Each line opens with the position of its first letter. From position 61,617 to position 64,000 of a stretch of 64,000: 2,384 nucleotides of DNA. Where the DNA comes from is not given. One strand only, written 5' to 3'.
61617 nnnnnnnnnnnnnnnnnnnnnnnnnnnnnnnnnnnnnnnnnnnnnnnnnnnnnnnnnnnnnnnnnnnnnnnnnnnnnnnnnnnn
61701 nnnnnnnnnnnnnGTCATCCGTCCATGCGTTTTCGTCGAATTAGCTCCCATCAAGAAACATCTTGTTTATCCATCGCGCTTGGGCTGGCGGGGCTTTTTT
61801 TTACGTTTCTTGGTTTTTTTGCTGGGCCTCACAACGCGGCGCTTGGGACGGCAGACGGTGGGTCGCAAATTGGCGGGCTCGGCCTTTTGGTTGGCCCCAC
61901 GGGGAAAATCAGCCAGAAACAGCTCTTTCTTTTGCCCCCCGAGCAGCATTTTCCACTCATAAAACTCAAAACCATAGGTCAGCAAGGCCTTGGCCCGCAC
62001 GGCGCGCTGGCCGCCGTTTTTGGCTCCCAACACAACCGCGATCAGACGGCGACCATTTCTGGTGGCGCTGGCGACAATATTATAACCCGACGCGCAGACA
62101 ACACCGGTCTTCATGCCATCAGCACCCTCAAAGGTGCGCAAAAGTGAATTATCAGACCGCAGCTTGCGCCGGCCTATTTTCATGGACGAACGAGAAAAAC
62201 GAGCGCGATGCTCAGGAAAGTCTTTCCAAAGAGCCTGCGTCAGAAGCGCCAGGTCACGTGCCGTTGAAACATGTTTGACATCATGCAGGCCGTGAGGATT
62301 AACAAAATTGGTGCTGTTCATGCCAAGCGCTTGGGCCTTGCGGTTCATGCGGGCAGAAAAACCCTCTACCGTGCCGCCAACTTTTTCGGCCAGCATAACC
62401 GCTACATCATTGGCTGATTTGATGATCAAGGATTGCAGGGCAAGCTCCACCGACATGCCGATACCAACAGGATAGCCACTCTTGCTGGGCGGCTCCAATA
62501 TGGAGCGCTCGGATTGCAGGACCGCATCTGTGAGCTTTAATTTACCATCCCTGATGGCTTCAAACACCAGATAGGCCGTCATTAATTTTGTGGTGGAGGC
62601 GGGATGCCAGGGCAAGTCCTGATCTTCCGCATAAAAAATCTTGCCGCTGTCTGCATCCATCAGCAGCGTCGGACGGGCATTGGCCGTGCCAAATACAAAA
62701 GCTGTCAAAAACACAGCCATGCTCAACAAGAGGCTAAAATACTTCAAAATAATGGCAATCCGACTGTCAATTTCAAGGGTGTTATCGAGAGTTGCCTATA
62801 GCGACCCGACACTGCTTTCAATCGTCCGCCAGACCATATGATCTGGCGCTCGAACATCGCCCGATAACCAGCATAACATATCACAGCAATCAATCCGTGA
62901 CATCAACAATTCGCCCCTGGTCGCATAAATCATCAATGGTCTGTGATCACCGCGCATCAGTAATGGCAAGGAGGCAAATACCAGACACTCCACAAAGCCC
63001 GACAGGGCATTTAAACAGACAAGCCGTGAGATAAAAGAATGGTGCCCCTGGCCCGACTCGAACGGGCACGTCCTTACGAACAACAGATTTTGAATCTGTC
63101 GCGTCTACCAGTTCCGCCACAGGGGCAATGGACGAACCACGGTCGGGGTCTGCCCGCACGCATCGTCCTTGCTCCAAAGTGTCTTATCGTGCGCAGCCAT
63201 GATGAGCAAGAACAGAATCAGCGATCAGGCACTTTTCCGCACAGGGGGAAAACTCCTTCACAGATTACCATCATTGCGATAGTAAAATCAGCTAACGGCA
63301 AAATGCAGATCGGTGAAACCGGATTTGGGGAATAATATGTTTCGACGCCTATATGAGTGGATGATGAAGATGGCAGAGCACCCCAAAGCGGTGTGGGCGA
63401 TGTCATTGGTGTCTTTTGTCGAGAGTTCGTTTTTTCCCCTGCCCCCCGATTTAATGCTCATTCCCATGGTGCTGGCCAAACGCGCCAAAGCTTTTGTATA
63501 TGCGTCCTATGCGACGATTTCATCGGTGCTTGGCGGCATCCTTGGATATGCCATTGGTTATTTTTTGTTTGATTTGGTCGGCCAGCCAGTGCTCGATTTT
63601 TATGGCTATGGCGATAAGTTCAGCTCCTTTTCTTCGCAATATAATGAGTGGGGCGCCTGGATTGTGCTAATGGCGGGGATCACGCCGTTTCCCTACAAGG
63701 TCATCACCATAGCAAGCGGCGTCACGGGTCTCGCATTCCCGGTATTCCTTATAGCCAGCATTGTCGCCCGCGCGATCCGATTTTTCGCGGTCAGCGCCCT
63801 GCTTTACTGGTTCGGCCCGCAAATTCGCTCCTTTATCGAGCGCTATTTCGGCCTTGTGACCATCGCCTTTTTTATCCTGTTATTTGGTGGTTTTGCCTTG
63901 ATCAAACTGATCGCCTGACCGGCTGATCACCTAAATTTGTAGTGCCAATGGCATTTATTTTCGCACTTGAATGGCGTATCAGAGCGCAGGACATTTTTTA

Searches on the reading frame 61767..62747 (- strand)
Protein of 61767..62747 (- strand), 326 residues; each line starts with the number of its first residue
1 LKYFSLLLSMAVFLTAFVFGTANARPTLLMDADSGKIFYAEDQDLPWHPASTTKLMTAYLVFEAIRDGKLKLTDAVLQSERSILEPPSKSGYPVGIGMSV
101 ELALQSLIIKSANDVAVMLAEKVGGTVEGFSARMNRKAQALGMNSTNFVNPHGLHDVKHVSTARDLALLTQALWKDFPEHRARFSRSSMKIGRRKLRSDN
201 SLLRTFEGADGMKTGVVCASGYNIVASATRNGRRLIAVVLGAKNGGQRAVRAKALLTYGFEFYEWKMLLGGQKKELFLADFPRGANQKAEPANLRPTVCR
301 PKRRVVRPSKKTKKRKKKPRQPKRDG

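Call 71: search_protein_families(library=pfam, proteins=[window:61767-62747:-], max_evalue=0.00001)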
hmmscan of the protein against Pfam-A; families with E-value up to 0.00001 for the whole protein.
window:61767-62747:- (326 aa): 2 families
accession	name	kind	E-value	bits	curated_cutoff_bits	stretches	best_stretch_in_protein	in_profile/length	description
PF00768.25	Peptidase_S11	-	1.1e-56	192.4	27.6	1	23-243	11-238/239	D-alanyl-D-alanine carboxypeptidase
PF13354.11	Beta-lactamase2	-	1.7e-13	50.8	22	1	31-180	6-156/214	Beta-lactamase enzyme family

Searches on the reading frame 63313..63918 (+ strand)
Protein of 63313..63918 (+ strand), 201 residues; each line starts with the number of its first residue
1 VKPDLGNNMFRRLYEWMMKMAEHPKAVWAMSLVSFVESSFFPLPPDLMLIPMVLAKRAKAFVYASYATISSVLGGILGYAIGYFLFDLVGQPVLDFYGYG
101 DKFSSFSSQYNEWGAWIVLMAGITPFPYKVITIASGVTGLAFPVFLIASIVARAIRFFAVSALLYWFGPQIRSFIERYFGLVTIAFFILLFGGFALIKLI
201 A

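Call 71: search_protein_families(library=pfam, proteins=[window:63313-63918:+], max_evalue=0.00001)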
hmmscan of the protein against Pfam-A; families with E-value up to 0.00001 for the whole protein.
window:63313-63918:+ (201 aa): 1 family
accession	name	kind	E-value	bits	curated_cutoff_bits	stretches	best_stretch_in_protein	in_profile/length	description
PF09335.16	VTT_dom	-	7.2e-10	39.8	33.9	1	66-163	18-120/123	VTT domain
